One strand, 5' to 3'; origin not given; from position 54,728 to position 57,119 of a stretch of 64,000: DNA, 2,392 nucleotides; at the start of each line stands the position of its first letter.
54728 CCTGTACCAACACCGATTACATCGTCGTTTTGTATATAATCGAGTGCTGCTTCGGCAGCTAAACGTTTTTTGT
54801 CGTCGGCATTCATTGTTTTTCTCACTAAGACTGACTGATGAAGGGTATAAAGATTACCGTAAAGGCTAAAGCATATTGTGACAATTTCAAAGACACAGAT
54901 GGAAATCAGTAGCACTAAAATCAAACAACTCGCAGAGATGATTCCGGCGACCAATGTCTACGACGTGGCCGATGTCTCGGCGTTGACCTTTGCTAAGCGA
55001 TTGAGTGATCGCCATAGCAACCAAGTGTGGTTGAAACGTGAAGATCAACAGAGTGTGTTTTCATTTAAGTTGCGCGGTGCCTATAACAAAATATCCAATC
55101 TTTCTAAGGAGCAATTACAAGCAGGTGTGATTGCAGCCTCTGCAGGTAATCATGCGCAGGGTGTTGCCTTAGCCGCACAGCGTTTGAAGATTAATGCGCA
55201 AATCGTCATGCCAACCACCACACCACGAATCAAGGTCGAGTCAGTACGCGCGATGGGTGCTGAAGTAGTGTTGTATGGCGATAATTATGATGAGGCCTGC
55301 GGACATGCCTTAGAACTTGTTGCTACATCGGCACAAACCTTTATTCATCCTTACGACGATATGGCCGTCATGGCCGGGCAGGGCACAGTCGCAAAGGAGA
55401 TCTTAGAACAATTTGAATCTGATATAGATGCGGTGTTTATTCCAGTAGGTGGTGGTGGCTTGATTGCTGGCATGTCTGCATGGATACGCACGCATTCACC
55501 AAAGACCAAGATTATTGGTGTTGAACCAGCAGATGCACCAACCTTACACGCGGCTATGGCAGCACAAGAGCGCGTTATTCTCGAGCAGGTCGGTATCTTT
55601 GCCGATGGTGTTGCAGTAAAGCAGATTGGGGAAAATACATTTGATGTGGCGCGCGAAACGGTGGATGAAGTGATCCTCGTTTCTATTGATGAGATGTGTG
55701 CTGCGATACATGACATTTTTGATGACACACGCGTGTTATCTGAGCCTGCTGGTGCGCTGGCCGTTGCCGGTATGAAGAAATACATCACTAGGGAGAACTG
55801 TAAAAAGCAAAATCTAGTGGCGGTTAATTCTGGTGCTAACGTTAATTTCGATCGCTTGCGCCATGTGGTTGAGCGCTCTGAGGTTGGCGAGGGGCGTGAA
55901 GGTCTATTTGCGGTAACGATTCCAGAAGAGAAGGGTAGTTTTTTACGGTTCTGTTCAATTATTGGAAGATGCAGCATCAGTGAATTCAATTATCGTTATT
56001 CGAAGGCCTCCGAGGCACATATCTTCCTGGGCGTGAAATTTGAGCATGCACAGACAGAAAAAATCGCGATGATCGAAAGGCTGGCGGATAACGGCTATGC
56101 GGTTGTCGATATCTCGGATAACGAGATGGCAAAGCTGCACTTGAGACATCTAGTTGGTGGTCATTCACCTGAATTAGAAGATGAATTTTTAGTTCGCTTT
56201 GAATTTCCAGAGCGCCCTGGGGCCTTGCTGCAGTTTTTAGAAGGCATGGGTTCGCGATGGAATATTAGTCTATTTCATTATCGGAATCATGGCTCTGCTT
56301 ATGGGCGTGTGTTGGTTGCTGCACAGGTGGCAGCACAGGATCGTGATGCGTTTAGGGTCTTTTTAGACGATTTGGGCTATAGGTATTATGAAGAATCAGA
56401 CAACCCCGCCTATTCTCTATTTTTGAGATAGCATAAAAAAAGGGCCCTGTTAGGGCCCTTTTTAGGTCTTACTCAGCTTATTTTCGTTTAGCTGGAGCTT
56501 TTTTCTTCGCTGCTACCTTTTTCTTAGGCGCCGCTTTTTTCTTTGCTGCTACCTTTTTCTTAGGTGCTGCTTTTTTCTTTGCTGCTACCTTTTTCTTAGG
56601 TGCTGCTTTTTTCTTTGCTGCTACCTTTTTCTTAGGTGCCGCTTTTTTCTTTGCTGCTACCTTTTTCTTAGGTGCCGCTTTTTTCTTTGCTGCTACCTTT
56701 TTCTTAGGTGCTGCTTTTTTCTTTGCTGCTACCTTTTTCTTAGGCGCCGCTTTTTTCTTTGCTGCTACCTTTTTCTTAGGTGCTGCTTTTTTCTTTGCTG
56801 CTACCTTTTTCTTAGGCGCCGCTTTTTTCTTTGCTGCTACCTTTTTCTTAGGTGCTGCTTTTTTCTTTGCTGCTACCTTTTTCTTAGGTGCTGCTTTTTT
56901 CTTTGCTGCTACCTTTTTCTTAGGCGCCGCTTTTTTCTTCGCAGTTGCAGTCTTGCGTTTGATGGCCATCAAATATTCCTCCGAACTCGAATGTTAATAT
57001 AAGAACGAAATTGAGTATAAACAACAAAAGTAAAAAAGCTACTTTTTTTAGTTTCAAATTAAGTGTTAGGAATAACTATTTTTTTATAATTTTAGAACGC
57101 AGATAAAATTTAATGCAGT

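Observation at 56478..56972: Histone H1-like K/A-rich gene built from ~12 near-identical 36-bp in-frame tandem repeats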

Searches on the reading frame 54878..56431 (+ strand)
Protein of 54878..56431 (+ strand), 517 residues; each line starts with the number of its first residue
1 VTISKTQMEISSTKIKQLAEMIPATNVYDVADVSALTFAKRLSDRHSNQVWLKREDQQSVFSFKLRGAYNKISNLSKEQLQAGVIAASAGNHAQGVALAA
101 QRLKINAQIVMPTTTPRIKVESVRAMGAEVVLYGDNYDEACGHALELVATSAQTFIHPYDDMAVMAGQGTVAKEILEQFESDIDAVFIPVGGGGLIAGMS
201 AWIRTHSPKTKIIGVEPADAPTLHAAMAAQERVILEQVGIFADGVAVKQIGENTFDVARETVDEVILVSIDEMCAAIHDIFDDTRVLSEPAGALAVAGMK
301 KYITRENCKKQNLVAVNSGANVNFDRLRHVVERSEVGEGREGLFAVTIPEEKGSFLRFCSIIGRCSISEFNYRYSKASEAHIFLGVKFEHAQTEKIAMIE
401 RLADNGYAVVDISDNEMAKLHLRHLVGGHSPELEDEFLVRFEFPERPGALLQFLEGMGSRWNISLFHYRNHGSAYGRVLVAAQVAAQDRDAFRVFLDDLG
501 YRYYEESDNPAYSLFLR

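Call 5: search_protein_families(library=pfam, proteins=[window:54878-56431:+], max_evalue=0.01)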
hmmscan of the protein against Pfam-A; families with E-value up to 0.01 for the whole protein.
window:54878-56431:+ (517 aa): 2 families
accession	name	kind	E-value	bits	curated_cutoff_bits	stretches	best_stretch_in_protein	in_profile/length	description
PF00291.31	PALP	-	7.9e-76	255.6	35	1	36-319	10-295/295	Pyridoxal-phosphate dependent enzyme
PF00585.24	Thr_dehydrat_C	-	2.3e-47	159.2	27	2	434-516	8-91/91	C-terminal regulatory domain of Threonine dehydratase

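Call 13: find_related_loci(query=window:54878-56431:+, collection=genome_contigs, flank=6000)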
Query window:54878-56431:+ (517 aa) in genome_contigs; peptide patterns used: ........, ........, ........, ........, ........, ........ (x = any residue, [..] = any of these).
600 stretches matched a pattern (row limit reached: there are more); 581 encode a relative of the query (tblastn E <= 1e-3); the best 80 are kept; 80 distinct loci.
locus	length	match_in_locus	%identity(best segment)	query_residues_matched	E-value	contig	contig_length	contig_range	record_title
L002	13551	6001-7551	96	1-517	0e+0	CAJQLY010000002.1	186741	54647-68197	MAG: uncultured Gammaproteobacteria bacterium isolate 0.2_20180524_Bin_64_sub_1 genome assembly, contig: c_000000000036,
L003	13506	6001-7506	63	15-516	0e+0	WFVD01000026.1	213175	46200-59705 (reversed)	MAG: Gammaproteobacteria bacterium isolate S140_27 k151_573907, whole genome shotgun sequence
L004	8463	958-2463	61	12-516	0e+0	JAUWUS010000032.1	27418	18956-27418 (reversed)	MAG: Gammaproteobacteria bacterium isolate CSMAG_2612 CSMAG_2612_k141_725526_length_27418_cov_6.9952, whole genome shotg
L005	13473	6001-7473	63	26-516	0e+0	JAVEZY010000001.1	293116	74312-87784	MAG: Gammaproteobacteria bacterium isolate BF4_77 NODE_45_length_293116_cov_24.391025_Biofilm4, whole genome shotgun seq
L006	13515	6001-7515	60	8-517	0e+0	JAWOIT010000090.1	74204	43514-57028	MAG: Pseudomonadota bacterium isolate CWP5-2.bin.67 k191_300221, whole genome shotgun sequence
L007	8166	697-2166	62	27-516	0e+0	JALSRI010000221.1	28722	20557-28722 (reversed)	MAG: Thiohalobacter sp. isolate 356-308_metabat1_scaf2bin.060 356-308_scaffold_711_c1, whole genome shotgun sequence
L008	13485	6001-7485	62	22-516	0e+0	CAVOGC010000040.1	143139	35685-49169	MAG: uncultured Gammaproteobacteria bacterium isolate MFD09964.bin.1.117 genome assembly, contig: contig_7549, whole gen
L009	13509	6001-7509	61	15-517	0e+0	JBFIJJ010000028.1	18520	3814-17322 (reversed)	MAG: Methylophagaceae bacterium isolate Mix_sand11.2021.09.Z.80 k141_1933755_length_18520_cov_16.8208, whole genome shot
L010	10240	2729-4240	61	12-516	0e+0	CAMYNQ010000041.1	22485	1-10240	MAG: uncultured Chromatiaceae bacterium isolate FO_M_Gamma_043.1 genome assembly, contig: NODE_1168_length_22485_cov_7.8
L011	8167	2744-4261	60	11-516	0e+0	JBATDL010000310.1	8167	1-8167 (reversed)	MAG: Candidatus Competibacter sp. isolate MFD10475_ilm_asm_bin27 k127_10175, whole genome shotgun sequence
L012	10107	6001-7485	61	22-516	0e+0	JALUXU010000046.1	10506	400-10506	MAG: Acidihalobacter sp. isolate 131-447_metabat2_scaf2bin.031 131-447_scaffold_3703_c1, whole genome shotgun sequence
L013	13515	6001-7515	59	8-517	0e+0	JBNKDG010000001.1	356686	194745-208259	MAG: Thiohalomonadaceae bacterium isolate F1.bin.6.strict NODE_1_length_356686_cov_14.155506, whole genome shotgun seque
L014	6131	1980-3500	60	10-517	0e+0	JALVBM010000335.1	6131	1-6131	MAG: Chromatiales bacterium isolate 134-614_maxbin2_scaf2bin.046 134-614_scaffold_4306_c1, whole genome shotgun sequence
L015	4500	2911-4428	59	12-517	0e+0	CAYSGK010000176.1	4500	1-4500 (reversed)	MAG TPA_asm: uncultured Methylophaga sp. isolate SRP163575_co1_278 genome assembly, contig: NODE_41926_length_4500_cov_1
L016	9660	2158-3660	60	16-517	0e+0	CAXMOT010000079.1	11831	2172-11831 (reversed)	MAG: uncultured Gemmatimonadales bacterium isolate 07C-BC-St05_bin.15.orig genome assembly, contig: k141_2680668, whole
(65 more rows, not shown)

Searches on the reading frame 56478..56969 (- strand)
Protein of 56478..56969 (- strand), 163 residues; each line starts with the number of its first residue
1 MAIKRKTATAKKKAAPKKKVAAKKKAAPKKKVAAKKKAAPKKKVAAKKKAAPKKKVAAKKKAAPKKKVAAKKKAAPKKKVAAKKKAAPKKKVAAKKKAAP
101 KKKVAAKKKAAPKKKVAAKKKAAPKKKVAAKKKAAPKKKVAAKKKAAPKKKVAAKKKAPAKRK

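Call 5: search_protein_families(library=pfam, proteins=[window:56478-56969:-], max_evalue=0.01)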
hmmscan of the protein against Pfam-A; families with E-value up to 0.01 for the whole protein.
window:56478-56969:- (163 aa): 0 families

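Call 6: search_protein_families(library=ncbifam, proteins=[window:56478-56969:-], max_evalue=1)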
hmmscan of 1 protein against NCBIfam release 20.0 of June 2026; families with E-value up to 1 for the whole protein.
window:56478-56969:- (163 aa): 0 families

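Call 7: find_homologous_proteins(query=window:56478-56969:-, max_evalue=0.001)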
Query window:56478-56969:- (163 aa): 78 proteins with E <= 0.001 among 8000 candidates.
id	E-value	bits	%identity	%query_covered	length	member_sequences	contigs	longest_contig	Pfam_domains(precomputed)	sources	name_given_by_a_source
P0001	2.2e-14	72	-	-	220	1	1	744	-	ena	-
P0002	2.8e-14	71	-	-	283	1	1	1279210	PF21157.3,PF01258.24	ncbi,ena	-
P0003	1.2e-13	69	-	-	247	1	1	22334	-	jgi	-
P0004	1.5e-13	69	-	-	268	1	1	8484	PF21157.3,PF01258.24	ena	-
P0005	1.4e-12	66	-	-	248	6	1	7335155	PF02201.24,PF26291.1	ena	-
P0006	3.3e-12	65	-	-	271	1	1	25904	PF21157.3,PF01258.24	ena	-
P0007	1.3e-11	63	-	-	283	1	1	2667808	PF21157.3,PF01258.24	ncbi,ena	-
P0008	3.0e-11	62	-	-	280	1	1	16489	PF01257.26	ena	-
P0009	1.4e-10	59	-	-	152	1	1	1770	PF07311.18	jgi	jgi:flavin-binding protein dodecin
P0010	1.5e-10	59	-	-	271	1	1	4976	PF21157.3,PF01258.24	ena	-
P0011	2.2e-10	59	-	-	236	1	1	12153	PF03965.23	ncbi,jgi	-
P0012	1.9e-9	56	-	-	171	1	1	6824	-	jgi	jgi:hypothetical protein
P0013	2.2e-9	56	-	-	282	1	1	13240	PF13392.13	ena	-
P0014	2.8e-9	55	-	-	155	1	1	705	-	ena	-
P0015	5.0e-9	54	-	-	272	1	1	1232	PF21157.3,PF01258.24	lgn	-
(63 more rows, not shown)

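Call 11: find_encoding_contigs(protein=window:56478-56969:-, flank=10000, max_places=10)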
Protein window:56478-56969:- (163 aa): 1 contig read that carries it; 1 place shown.
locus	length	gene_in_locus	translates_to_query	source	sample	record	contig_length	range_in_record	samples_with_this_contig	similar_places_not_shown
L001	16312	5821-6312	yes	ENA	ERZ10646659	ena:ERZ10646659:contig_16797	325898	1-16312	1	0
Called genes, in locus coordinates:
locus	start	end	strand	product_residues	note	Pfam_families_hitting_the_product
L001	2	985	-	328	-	?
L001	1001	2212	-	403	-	PF01266:DAO (weak), PF01494:FAD_binding_3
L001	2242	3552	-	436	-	PF05195:AMP_N, PF00557:Peptidase_M24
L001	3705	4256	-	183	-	PF03695:UPF0149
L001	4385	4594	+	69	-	PF06005:ZapB (weak)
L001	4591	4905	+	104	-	PF05164:ZapA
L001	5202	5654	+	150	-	PF01878:EVE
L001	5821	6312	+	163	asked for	-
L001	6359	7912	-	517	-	PF00291:PALP, PF00585:Thr_dehydrat_C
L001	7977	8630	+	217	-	PF00455:DeoRC (faint), PF06026:Rib_5-P_isom_A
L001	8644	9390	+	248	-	PF03328:HpcH_HpaI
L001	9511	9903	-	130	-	PF00380:Ribosomal_S9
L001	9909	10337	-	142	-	PF00572:Ribosomal_L13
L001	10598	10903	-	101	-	-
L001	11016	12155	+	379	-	PF12838:Fer4_7, PF13183:Fer4_8, PF13484:Fer4_16 (weak), PF13534:Fer4_17 (weak), PF02754:CCG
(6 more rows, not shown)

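Call 22: search_protein_families(library=pfam, proteins=[window:56478-56969:-], max_evalue=10)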
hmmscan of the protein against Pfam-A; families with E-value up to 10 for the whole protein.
window:56478-56969:- (163 aa): 0 families

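Call 24: list_cluster_members(proteins=[window:56478-56969:-, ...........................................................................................])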
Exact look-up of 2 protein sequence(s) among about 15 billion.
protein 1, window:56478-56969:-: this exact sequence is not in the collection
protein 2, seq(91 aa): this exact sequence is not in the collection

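Call 58: predict_structure(protein=window:56478-56969:-)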
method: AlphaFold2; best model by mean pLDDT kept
length: 163 residues; sequences in the alignment: 1
mean_pLDDT: 61.3   pTM: 0.10
mean pLDDT of the five models: 61.3, 59.8, 57.9, 55.2, 55.1
residues with pLDDT >= 90: 0; 70-90: 2; 50-70: 160; < 50: 1
segments of 3 or more residues with pLDDT < 50: none
pLDDT, mean of each block of 10 residues (from residue 1): 63 64 63 61 59 61 60 60 60 58 59 62 62 61 63 64 67
secondary structure: DSSP gave nothing for this model
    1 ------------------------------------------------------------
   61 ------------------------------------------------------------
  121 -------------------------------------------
elements in order:
